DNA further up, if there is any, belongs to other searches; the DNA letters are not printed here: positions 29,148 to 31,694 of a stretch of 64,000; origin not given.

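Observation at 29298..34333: Operon of two tandem ~740-aa paralogues with a Cys-patterned ectodomain, one TM helix and a Cys/Pro-rich tail, coupled to an RDD-like membrane protein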

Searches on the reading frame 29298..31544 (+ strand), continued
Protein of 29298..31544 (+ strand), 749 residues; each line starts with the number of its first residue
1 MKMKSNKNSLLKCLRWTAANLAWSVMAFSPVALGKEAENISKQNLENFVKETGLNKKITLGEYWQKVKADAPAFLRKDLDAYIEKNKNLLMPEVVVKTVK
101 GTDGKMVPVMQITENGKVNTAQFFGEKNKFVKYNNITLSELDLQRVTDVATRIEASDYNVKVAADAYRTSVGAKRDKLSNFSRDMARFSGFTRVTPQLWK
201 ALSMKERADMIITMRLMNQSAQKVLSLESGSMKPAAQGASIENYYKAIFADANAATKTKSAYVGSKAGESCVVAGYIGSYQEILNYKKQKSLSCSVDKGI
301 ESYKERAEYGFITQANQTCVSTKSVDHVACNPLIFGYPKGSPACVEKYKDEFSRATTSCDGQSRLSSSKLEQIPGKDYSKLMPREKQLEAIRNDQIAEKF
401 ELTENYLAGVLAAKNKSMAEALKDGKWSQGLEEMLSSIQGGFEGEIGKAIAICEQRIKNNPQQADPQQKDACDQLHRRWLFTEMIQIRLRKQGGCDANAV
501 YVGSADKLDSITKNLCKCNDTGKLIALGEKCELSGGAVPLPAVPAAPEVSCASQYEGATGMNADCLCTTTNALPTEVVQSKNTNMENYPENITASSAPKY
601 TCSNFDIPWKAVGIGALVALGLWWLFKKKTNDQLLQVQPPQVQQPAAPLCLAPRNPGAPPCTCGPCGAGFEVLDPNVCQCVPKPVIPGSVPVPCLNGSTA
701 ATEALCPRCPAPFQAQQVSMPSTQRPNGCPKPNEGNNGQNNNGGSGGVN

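Call 45: list_cluster_members(proteins=[P0150, P0151, P0155, P0160, P0159, P0161, P0164, P0166, P0168, P0185])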
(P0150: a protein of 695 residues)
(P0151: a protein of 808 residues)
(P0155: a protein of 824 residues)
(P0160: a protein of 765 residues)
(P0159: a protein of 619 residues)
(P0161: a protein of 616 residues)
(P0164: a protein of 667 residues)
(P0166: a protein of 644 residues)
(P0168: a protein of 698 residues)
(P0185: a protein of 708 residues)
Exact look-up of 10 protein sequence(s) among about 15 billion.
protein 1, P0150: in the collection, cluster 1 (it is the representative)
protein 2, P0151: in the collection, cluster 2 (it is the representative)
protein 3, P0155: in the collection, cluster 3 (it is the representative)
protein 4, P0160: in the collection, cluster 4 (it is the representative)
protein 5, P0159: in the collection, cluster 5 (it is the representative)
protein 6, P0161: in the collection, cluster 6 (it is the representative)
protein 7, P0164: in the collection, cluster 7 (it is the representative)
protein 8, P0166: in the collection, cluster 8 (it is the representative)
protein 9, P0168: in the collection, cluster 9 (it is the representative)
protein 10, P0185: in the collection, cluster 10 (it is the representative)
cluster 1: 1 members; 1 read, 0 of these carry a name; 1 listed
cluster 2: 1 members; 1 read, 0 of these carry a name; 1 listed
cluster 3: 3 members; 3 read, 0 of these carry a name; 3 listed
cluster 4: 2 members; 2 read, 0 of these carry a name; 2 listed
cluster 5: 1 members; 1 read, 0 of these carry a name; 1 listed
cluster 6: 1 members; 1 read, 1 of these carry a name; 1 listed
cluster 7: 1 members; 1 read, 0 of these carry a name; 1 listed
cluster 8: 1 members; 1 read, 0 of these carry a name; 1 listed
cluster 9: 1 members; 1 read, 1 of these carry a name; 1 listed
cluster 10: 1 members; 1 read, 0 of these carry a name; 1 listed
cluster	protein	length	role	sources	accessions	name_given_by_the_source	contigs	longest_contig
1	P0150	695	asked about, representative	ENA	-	-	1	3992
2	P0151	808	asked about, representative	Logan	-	-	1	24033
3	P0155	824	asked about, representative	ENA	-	-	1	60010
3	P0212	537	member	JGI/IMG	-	-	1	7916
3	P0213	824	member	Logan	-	-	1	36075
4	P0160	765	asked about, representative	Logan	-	-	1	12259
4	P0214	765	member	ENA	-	-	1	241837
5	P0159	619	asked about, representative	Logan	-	-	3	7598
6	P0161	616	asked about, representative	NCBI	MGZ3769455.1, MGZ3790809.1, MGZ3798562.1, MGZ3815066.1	MAG: hypothetical protein ACXVCP_00535 [Bdellovibrio sp.]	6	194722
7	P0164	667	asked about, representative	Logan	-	-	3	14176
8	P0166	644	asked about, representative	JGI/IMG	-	-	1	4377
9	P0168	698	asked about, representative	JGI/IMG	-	hypothetical protein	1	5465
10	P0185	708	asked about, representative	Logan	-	-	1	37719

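Call 49: find_homologous_proteins(query=A4, max_evalue=0.00001)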
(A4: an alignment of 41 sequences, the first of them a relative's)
Query A4 (41 sequences) (616 aa, profile of the alignment): 35 proteins with E <= 0.00001 among 8000 candidates.
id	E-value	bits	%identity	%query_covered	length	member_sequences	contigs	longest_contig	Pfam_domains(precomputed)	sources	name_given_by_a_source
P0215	6.0e-232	790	47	79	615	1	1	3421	-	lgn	-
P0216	7.4e-231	786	48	71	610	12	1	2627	-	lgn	-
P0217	1.3e-229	782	46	100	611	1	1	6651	-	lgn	-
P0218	8.8e-229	779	43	100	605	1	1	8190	-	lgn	-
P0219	1.3e-228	779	45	100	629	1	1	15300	-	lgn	-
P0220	2.5e-227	774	46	71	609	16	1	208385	-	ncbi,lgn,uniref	ncbi:hypothetical protein ACNQKP_14740 [Bdellovibrio bacteriovorus]|uniref:hypothetical protein n=1 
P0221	5.4e-227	773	43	100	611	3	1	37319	-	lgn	-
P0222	9.1e-226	769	47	100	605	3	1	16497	-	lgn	-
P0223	2.1e-225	768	42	90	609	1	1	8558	-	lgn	-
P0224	3.0e-223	761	47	100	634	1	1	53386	-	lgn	-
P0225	1.7e-222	759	44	91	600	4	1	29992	-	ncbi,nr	ncbi:MAG: hypothetical protein KUL82_13890 [Bdellovibrio sp.]|nr:hypothetical protein [Bdellovibrio 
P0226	1.2e-219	749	46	100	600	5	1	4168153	-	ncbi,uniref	ncbi:hypothetical protein [Bdellovibrio sp. HCB-110]|uniref:hypothetical protein n=1 Tax=Bdellovibri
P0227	5.3e-217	740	45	95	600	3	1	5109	-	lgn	-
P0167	1.1e-214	733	44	88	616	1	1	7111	-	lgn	-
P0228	5.8e-212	724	43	86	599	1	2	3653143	-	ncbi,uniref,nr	ncbi:hypothetical protein QJS83_11480 [Bdellovibrio sp. 22V]|uniref:hypothetical protein n=1 Tax=Bde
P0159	2.3e-207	709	41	100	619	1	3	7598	-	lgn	-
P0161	2.0e-205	702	100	100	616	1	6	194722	-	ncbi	ncbi:MAG: hypothetical protein ACXVCP_00535 [Bdellovibrio sp.]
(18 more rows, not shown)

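Call 50: list_cluster_members(proteins=[P0220, P0226, P0228])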
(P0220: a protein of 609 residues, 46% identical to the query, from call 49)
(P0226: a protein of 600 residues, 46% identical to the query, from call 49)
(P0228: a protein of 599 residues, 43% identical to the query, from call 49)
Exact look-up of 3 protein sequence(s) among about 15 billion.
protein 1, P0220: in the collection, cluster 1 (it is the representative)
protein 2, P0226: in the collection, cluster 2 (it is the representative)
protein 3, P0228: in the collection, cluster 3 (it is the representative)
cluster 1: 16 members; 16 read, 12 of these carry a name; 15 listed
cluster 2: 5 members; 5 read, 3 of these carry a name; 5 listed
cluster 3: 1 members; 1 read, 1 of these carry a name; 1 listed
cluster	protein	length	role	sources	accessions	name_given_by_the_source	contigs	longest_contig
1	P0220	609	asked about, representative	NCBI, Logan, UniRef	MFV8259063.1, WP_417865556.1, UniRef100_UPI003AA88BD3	hypothetical protein ACNQKP_14740 [Bdellovibrio bacteriovorus] | hypothetical protein n=1 Tax=Bdellovibrio bacteriovorus TaxID=959 RepID=UPI003AA88BD3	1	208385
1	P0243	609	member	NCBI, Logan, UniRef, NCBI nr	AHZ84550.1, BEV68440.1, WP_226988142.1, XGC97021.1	hypothetical protein Bb109J_c1860 [Bdellovibrio bacteriovorus] | hypothetical protein n=1 Tax=Bdellovibrio bacteriovorus TaxID=959 RepID=UPI00045BFAA7 | hypothetical protein [Bdellovibrio bacteriovorus]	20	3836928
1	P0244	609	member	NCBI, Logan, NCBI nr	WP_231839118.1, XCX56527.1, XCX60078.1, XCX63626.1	hypothetical protein AB1A81_09415 [Bdellovibrio bacteriovorus] | hypothetical protein [Bdellovibrio bacteriovorus]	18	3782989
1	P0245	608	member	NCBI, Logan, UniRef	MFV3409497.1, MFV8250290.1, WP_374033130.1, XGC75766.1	hypothetical protein ACES2I_09715 [Bdellovibrio bacteriovorus] | hypothetical protein n=1 Tax=Bdellovibrio bacteriovorus TaxID=959 RepID=UPI0035A6B0BC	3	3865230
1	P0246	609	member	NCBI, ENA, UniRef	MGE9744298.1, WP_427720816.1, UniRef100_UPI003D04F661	hypothetical protein [Bdellovibrio bacteriovorus] | hypothetical protein n=1 Tax=Bdellovibrio bacteriovorus TaxID=959 RepID=UPI003D04F661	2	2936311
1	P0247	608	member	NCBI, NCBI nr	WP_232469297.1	hypothetical protein [Bdellovibrio bacteriovorus]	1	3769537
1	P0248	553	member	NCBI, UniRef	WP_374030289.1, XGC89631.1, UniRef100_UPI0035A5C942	hypothetical protein [Bdellovibrio bacteriovorus] | hypothetical protein n=1 Tax=Bdellovibrio bacteriovorus TaxID=959 RepID=UPI0035A5C942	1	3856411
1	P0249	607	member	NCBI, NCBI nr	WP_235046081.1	hypothetical protein [Bdellovibrio bacteriovorus]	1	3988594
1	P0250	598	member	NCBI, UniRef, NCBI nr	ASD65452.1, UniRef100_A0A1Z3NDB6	hypothetical protein B9G79_08850 [Bdellovibrio bacteriovorus] | Uncharacterized protein n=2 Tax=Bdellovibrio bacteriovorus TaxID=959 ...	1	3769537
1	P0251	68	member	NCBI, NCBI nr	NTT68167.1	hypothetical protein HT582_10805, partial [Streptococcus agalactiae] | hypothetical protein [Streptococcus agalactiae]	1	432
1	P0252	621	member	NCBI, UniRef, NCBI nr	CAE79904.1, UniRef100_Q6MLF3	hypothetical protein predicted by Glimmer/Critica [Bdellovibrio bacteriovorus HD100] | Uncharacterized protein n=2 Tax=Bdellovibrio bacteriovorus TaxID=959 RepID=Q6MLF3_BDEBA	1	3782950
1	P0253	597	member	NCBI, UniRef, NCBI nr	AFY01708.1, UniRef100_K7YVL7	hypothetical protein Bdt_2021 [Bdellovibrio bacteriovorus str. Tiberius] | Uncharacterized protein n=2 Tax=Bdellovibrio bacteriovorus TaxID=959 RepID=K7YVL7_BDEBC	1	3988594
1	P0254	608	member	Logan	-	-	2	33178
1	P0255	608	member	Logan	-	-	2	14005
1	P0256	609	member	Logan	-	-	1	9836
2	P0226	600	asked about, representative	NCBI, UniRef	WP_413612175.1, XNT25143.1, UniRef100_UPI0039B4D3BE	hypothetical protein [Bdellovibrio sp. HCB-110] | hypothetical protein n=1 Tax=Bdellovibrio sp. HCB-110 TaxID=3391182 RepID=UPI0039B4D3BE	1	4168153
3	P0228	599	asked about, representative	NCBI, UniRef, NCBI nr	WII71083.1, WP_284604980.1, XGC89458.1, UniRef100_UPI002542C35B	hypothetical protein QJS83_11480 [Bdellovibrio sp. 22V] | hypothetical protein n=1 Tax=Bdellovibrio TaxID=958 RepID=UPI002542C35B | hypothetical protein [Bdellovibrio sp. 22V]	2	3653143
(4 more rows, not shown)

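Call 51: find_encoding_contigs(protein=P0220, flank=8000, max_places=2)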
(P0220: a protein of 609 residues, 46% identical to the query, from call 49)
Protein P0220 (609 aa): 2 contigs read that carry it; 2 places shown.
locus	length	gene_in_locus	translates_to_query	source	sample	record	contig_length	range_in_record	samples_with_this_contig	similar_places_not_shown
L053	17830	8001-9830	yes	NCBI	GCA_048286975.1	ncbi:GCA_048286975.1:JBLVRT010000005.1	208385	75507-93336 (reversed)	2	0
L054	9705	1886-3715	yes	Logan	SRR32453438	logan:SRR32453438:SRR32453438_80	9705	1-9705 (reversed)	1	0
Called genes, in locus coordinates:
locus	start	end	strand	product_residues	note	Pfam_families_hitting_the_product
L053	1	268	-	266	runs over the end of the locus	PF01435:Peptidase_M48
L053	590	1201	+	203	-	PF02798:GST_N, PF13417:GST_N_3, PF13409:GST_N_2, PF00043:GST_C (weak), PF13410:GST_C_2 (faint), PF14497:GST_C_3 (weak)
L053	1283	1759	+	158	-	PF07987:DUF1775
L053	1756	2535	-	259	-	PF01171:ATP_bind_3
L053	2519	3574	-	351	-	PF00924:MS_channel_2nd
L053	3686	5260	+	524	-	-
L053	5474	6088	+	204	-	PF03734:YkuD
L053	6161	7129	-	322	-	-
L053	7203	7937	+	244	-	PF07238:PilZ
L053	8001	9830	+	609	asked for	-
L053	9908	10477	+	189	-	PF06271:RDD (weak)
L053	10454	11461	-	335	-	PF05958:tRNA_U5-meth_tr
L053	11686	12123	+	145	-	-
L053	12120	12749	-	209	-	PF22547:2H-SAK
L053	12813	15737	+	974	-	PF07676:PD40, PF26549:Tricorn_N, PF26550:Tricorn_2nd (weak), PF07676:PD40 (weak), PF26549:Tricorn_N, PF02225:PA (weak), PF04389:Peptidase_M28, PF13180:PDZ_2, +1 more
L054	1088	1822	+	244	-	PF07238:PilZ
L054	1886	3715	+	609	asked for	-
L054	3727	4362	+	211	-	PF06271:RDD (weak)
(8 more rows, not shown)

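Call 70: find_encoding_contigs(protein=P0155, flank=8000, max_places=1)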
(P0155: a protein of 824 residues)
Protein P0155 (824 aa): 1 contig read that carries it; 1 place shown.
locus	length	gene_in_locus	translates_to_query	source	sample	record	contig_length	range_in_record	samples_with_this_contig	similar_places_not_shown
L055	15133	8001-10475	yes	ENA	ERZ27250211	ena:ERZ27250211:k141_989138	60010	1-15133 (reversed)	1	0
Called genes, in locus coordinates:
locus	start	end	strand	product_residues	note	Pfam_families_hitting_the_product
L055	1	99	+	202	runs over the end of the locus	PF21948:LplA-B_cat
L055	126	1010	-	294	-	PF01297:ZnuA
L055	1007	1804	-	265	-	PF00950:ABC-3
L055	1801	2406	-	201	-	PF00005:ABC_tran, PF13175:AAA_15 (faint), PF13304:AAA_21 (weak)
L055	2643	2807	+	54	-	-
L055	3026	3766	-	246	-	PF02535:Zip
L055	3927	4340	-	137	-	PF02082:Rrf2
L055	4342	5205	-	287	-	PF01171:ATP_bind_3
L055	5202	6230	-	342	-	PF00924:MS_channel_2nd, PF21082:MS_channel_3rd (weak)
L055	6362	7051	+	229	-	PF03734:YkuD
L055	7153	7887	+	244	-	PF07238:PilZ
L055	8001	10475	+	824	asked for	-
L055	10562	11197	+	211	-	PF06271:RDD (weak)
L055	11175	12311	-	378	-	PF05958:tRNA_U5-meth_tr, PF00398:RrnaAD (weak)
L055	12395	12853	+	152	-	-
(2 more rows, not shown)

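Call 71: find_encoding_contigs(protein=P0214, flank=8000, max_places=1)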
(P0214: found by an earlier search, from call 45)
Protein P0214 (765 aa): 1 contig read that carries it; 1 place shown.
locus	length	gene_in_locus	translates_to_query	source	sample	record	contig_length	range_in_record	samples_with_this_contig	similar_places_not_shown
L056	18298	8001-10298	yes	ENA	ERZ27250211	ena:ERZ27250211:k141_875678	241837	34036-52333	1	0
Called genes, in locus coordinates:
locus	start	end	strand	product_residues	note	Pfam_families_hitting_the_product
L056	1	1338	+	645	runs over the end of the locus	PF07737:ATLF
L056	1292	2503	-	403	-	PF00009:GTP_EFTU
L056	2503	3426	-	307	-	PF01507:PAPS_reduct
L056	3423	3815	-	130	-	PF05258:DciA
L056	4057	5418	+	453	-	PF00070:Pyr_redox (weak), PF01134:GIDA, PF01266:DAO (weak), PF07992:Pyr_redox_2 (weak), PF13450:NAD_binding_8 (faint)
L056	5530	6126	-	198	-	PF00265:TK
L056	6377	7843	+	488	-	PF00497:SBP_bac_3 (weak), PF01464:SLT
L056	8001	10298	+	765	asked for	-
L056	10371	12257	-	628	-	PF13522:GATase_6, PF13537:GATase_7, PF01380:SIS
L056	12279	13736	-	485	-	PF00483:NTP_transferase, PF01128:IspD (weak), PF02348:CTP_transf_3 (weak), PF12804:NTP_transf_3, PF25084:LbH_EIF2B (faint), PF25087:GMPPB_C (faint), PF00132:Hexapep, PF14602:Hexapep_2 (weak)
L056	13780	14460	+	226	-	PF00246:Peptidase_M14, PF24827:AstE_AspA_cat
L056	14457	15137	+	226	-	PF00702:Hydrolase, PF12710:HAD (weak), PF13419:HAD_2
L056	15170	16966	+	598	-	PF00512:HisKA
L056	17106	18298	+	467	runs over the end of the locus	PF00072:Response_reg, PF00158:Sigma54_activat, PF13191:AAA_16 (weak), PF14532:Sigma54_activ_2, PF07728:AAA_5, PF25601:AAA_lid_14, PF02954:HTH_8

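Call 72: find_encoding_contigs(protein=P0185, flank=8000, max_places=1)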
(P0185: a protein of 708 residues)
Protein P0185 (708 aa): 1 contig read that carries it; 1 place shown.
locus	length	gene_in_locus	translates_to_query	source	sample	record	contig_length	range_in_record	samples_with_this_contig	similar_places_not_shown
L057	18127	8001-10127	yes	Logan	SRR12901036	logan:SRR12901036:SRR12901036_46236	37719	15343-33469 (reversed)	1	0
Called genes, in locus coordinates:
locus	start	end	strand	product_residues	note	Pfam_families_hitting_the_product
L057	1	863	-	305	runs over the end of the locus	-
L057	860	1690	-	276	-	PF01381:HTH_3 (weak), PF14394:DUF4423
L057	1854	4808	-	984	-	-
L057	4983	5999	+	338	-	-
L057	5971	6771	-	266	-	PF01171:ATP_bind_3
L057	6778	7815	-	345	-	PF00924:MS_channel_2nd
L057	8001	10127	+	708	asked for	-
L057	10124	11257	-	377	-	PF05958:tRNA_U5-meth_tr (weak), PF00398:RrnaAD (weak), PF05175:MTS (weak)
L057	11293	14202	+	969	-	PF26549:Tricorn_N (weak), PF26550:Tricorn_2nd (weak), PF07676:PD40 (weak), PF26549:Tricorn_N, PF07676:PD40 (weak), PF04389:Peptidase_M28, PF13180:PDZ_2, PF17820:PDZ_6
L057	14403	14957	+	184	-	-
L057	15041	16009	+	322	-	-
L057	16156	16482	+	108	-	-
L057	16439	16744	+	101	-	PF05016:ParE_toxin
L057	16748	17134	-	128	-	-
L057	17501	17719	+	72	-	-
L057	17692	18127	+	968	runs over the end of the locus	-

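Call 73: search_solved_structures(query=A1, max_evalue=1)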
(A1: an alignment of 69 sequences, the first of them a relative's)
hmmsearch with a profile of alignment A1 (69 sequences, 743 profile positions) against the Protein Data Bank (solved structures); distinct sequences matched with E-value up to 1: 0.

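Call 74: search_solved_structures(query=A4, max_evalue=1)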
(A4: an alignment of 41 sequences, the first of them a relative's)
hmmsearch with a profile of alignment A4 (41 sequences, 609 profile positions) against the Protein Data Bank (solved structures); distinct sequences matched with E-value up to 1: 4.
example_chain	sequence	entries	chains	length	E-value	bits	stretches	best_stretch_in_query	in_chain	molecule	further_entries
7muc_AF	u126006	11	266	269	6.4e-05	24.9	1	499-570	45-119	DotF | IcmG (DotF)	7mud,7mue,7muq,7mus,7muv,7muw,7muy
9qjx_F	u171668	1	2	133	0.028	16.2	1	244-311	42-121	a2NB00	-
6gyb_c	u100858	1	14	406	0.058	15.1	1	504-581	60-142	VirB10 protein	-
9hvz_A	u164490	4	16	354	0.67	11.6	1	66-106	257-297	XcbB/CpsF family capsular polysaccharide biosynthesis protein | Bacterial protein | bacterial protein _ ACoA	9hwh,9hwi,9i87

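Call 75: search_protein_families(library=padloc, proteins=[window:29298-31544:+], max_evalue=0.1)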
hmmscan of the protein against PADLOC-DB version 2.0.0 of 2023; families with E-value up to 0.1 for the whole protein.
window:29298-31544:+ (749 aa): 1 family
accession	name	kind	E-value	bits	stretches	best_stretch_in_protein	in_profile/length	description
PDLC02009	SAVED4--SAVED_LON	-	0.01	12.9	1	111-165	165-220/470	-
